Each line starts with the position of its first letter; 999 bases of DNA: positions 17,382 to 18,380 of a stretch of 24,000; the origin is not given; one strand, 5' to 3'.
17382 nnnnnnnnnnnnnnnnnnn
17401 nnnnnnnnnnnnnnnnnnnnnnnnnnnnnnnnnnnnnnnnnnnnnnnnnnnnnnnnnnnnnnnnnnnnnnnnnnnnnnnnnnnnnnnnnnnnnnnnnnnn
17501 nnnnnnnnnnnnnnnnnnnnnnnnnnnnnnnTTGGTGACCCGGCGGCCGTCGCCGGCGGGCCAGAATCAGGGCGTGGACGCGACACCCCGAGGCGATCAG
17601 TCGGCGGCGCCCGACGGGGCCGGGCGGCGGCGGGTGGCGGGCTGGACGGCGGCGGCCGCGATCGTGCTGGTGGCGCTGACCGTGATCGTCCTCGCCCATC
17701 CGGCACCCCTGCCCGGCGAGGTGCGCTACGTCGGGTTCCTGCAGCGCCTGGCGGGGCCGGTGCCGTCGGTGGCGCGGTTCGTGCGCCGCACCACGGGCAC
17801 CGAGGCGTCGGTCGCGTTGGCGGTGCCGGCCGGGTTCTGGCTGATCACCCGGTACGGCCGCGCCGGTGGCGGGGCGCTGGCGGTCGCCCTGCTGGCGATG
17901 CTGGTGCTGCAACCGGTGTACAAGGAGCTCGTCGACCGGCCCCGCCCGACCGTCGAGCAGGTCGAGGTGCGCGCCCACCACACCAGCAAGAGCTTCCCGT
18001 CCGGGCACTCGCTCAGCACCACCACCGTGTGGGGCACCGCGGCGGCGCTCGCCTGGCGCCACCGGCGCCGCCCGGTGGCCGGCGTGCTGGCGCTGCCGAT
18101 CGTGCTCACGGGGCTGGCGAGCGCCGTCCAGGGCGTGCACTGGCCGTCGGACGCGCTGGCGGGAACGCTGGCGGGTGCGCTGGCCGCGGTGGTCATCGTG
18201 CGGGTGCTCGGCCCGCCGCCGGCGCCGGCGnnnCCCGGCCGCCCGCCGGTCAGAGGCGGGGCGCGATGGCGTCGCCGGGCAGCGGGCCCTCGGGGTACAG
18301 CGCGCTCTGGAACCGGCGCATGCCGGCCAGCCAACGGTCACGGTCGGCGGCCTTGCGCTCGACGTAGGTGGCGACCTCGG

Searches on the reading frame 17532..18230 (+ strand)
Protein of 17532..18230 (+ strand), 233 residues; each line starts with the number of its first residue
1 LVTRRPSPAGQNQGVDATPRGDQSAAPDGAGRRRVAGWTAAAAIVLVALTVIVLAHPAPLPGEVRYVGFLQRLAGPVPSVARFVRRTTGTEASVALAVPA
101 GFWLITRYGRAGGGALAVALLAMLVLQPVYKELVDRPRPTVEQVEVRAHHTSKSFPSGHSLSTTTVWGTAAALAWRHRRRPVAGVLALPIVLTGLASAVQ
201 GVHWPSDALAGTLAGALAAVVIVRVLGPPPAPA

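Call 12: search_protein_families(library=pfam, proteins=[window:17532-18230:+], max_evalue=0.001)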
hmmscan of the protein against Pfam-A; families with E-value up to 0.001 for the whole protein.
window:17532-18230:+ (233 aa): 2 families
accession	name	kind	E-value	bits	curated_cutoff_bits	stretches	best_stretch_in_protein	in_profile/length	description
PF01569.27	PAP2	-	2.3e-18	66.6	27.2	1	115-225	4-124/130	PAP2 superfamily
PF14378.12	PAP2_3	-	0.00086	19.6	27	1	152-220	124-189/190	PAP2 superfamily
